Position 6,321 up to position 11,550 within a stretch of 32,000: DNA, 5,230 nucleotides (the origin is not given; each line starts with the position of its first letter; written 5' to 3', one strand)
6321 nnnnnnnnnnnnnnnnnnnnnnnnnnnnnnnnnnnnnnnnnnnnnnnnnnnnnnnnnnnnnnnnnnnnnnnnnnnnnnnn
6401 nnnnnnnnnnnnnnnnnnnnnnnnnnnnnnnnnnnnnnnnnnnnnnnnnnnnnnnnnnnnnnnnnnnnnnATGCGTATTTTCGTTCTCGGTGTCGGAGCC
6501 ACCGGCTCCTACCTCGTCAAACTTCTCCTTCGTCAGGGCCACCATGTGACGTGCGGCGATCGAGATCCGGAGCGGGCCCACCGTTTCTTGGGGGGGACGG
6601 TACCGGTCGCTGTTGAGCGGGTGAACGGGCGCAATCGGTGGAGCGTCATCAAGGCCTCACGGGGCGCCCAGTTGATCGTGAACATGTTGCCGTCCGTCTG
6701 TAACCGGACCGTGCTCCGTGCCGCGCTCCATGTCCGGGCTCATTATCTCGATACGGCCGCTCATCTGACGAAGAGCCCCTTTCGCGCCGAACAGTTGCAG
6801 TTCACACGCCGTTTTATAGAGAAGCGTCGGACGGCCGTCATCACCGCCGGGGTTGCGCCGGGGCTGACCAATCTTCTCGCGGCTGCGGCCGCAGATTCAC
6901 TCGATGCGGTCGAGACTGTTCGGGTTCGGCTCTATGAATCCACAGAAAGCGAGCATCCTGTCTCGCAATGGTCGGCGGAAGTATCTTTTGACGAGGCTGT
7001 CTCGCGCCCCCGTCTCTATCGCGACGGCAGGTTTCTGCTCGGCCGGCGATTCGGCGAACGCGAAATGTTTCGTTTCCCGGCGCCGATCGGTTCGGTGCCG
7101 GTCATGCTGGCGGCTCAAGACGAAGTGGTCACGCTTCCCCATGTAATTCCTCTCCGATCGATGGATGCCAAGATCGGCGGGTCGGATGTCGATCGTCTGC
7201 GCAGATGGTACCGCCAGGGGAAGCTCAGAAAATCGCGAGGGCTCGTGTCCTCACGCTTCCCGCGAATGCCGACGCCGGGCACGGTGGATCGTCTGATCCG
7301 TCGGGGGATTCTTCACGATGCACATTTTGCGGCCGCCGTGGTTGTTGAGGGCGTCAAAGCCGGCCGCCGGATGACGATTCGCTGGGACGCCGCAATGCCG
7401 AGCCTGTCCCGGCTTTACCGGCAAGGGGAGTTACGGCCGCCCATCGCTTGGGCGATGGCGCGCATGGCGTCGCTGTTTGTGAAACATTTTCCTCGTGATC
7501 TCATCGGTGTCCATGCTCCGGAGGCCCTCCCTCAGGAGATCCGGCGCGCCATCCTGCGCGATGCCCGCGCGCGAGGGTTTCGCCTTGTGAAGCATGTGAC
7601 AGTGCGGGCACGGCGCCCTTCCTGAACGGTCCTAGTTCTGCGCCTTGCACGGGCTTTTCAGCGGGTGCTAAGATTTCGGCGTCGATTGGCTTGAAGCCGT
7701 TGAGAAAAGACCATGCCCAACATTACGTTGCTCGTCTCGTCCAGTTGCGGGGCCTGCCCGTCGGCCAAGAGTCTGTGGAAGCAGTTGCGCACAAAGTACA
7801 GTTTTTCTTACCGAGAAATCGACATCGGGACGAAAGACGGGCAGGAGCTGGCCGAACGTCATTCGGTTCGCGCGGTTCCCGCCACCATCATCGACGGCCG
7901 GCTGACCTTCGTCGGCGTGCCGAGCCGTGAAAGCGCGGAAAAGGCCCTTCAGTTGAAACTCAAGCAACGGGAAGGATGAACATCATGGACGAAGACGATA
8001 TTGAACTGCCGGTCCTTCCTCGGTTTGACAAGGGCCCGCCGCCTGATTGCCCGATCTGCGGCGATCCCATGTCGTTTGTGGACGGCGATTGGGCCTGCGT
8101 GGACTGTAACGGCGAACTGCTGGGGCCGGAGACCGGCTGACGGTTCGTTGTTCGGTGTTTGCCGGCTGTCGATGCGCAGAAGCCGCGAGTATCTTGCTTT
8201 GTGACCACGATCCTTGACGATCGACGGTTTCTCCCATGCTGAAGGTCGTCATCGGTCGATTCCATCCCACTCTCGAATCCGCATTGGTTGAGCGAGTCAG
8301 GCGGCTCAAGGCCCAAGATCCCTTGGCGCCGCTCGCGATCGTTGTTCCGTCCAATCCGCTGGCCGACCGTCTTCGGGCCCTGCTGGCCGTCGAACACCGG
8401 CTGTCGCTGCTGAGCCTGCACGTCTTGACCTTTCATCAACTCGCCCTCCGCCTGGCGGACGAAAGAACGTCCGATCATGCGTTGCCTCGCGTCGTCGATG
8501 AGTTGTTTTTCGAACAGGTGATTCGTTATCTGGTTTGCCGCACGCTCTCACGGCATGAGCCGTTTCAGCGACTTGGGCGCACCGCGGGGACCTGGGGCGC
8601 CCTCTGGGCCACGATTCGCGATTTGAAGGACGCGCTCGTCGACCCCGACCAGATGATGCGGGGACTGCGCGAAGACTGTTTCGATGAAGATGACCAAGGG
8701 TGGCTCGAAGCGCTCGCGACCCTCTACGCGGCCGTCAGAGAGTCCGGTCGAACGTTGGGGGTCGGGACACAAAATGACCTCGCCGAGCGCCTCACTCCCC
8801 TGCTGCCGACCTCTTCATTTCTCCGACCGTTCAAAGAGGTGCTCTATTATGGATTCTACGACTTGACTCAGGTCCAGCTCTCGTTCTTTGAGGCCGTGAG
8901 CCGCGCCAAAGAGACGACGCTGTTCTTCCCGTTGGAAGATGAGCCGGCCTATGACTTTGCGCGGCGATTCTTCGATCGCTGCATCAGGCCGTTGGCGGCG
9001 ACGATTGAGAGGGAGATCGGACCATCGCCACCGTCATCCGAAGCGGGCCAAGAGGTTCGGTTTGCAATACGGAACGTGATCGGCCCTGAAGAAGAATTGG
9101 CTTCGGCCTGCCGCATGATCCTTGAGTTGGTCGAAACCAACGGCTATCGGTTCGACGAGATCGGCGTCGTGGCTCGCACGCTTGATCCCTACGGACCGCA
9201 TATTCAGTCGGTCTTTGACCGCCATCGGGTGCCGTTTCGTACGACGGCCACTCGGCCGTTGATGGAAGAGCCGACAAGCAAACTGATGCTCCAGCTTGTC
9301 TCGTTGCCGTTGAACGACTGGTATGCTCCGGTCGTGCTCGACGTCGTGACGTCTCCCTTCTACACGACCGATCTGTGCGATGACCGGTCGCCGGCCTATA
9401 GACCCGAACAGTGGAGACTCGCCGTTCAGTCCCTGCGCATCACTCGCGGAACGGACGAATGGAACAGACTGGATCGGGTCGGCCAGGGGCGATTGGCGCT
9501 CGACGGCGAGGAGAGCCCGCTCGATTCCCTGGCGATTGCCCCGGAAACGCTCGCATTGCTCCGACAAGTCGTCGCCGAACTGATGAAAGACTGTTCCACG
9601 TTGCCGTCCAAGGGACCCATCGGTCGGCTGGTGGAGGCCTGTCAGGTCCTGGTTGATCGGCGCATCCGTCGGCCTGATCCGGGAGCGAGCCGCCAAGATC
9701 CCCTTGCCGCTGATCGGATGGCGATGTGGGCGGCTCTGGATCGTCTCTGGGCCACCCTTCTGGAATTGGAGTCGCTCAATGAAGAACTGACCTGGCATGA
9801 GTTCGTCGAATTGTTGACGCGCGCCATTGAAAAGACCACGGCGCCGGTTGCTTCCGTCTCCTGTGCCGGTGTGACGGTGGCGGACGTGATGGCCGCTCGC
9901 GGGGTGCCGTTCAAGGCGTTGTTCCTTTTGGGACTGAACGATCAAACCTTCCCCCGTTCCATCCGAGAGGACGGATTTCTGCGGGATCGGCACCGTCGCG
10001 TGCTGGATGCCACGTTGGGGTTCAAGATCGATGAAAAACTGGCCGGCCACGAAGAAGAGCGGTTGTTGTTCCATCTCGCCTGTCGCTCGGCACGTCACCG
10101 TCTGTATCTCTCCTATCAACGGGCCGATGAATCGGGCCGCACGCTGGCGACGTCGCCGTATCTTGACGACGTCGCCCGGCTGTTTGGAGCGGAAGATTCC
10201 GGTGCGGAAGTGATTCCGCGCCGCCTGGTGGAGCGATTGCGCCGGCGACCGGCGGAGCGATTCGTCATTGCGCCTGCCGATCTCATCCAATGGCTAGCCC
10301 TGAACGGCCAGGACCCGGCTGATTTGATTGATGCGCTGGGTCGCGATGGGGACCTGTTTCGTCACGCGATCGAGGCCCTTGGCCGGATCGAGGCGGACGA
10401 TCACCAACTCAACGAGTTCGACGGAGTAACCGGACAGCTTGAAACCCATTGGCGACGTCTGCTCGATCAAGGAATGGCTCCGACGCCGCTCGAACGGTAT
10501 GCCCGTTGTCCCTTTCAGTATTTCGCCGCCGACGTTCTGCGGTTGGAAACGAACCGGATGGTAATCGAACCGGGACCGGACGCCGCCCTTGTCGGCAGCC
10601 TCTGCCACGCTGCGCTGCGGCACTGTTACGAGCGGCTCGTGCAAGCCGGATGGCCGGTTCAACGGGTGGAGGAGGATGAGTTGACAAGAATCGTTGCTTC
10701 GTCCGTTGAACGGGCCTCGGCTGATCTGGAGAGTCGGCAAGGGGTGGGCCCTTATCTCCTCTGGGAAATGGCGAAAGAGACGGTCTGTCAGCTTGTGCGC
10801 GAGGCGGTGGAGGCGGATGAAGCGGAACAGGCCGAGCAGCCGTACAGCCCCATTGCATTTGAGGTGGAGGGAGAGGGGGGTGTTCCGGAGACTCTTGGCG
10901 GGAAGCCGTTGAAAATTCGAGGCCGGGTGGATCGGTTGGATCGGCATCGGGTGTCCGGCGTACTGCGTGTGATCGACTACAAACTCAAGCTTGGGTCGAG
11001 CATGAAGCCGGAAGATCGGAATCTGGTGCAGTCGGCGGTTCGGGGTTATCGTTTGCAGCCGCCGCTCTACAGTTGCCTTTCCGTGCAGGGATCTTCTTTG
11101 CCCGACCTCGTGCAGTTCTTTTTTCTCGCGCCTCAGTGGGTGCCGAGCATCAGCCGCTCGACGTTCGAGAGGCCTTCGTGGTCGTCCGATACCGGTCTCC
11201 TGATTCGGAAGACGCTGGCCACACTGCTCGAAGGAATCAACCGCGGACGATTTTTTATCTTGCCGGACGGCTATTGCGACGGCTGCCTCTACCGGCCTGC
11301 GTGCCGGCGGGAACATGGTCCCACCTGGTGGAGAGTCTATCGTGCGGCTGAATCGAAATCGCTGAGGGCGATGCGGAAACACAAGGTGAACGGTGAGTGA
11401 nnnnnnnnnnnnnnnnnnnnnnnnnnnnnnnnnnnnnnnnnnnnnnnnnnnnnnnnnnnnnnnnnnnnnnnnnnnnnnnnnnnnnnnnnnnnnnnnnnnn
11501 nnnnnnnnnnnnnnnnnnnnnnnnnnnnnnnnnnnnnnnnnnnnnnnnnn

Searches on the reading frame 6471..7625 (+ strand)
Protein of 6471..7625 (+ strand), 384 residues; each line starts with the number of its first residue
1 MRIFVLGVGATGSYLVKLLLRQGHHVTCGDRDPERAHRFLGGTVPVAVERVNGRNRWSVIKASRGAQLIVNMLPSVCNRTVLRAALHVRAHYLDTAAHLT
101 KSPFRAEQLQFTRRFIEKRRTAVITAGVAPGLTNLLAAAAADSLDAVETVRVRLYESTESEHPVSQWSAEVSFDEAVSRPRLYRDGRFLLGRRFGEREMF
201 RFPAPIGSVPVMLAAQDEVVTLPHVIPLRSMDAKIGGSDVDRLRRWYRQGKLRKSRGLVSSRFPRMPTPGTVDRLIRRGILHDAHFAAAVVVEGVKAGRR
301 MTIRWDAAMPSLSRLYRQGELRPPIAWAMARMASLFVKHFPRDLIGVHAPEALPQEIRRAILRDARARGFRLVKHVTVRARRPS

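Call 49: search_protein_families(library=pfam, proteins=[window:6471-7625:+], max_evalue=0.001)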
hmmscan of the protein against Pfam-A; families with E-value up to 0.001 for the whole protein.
window:6471-7625:+ (384 aa): 1 family
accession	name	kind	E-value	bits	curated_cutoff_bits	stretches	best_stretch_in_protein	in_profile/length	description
PF03435.24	Sacchrp_dh_NADP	-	9.4e-15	55.5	25.1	1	3-123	1-129/129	Saccharopine dehydrogenase NADP binding domain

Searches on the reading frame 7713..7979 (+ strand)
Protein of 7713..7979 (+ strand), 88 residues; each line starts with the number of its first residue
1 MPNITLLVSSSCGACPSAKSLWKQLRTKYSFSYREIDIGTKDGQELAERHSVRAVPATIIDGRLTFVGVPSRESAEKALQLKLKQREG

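Call 49: search_protein_families(library=pfam, proteins=[window:7713-7979:+], max_evalue=0.001)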
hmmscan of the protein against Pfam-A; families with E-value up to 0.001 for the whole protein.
window:7713-7979:+ (88 aa): 2 families
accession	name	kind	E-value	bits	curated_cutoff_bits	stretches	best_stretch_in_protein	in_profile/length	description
PF13192.12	Thioredoxin_3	-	4.6e-11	43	24.8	1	3-79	2-75/76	Thioredoxin domain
PF00462.30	Glutaredoxin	-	9.2e-06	26.2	22.9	1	4-64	1-59/60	Glutaredoxin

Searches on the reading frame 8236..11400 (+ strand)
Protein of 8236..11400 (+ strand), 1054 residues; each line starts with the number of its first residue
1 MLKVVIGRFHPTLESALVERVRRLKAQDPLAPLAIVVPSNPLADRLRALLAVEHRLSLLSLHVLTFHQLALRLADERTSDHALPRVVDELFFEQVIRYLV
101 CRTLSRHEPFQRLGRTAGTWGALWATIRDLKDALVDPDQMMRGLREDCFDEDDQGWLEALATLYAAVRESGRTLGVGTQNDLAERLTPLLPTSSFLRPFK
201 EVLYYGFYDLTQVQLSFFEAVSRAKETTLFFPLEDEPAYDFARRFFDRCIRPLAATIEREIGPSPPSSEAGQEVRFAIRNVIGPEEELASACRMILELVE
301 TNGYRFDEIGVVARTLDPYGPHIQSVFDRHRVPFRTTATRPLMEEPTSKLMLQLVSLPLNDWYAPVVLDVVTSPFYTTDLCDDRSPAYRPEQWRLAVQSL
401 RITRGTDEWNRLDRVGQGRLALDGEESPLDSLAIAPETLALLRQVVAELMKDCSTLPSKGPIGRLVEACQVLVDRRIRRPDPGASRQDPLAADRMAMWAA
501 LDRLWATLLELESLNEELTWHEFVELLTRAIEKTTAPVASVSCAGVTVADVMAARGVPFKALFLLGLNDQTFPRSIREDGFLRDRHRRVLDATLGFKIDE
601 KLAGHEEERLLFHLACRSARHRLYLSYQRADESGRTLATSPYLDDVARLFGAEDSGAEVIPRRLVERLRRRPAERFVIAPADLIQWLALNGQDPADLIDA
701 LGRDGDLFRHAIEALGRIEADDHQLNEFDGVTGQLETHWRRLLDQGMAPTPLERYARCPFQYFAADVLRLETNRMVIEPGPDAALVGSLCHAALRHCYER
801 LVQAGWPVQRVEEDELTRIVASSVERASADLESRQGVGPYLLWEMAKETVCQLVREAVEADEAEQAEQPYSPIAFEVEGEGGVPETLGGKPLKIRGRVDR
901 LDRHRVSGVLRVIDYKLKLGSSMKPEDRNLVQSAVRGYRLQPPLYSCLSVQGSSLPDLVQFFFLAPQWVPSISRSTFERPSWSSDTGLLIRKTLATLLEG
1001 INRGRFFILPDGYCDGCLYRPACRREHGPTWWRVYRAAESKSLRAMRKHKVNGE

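Call 49: search_protein_families(library=pfam, proteins=[window:8236-11400:+], max_evalue=0.001)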
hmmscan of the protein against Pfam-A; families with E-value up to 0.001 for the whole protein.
window:8236-11400:+ (1054 aa): 3 families
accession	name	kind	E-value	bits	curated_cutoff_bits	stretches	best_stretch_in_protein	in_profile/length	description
PF12705.13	PDDEXK_1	-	1.4e-30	107.5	22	1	748-1024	3-247/247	PD-(D/E)XK nuclease superfamily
PF13361.12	UvrD_C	-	4.6e-07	30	25.6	1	496-629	236-349/350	UvrD-like helicase C-terminal domain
PF21445.3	ADDB_N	-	4e-06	26.7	26.6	1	15-236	12-236/290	ADDB, N-terminal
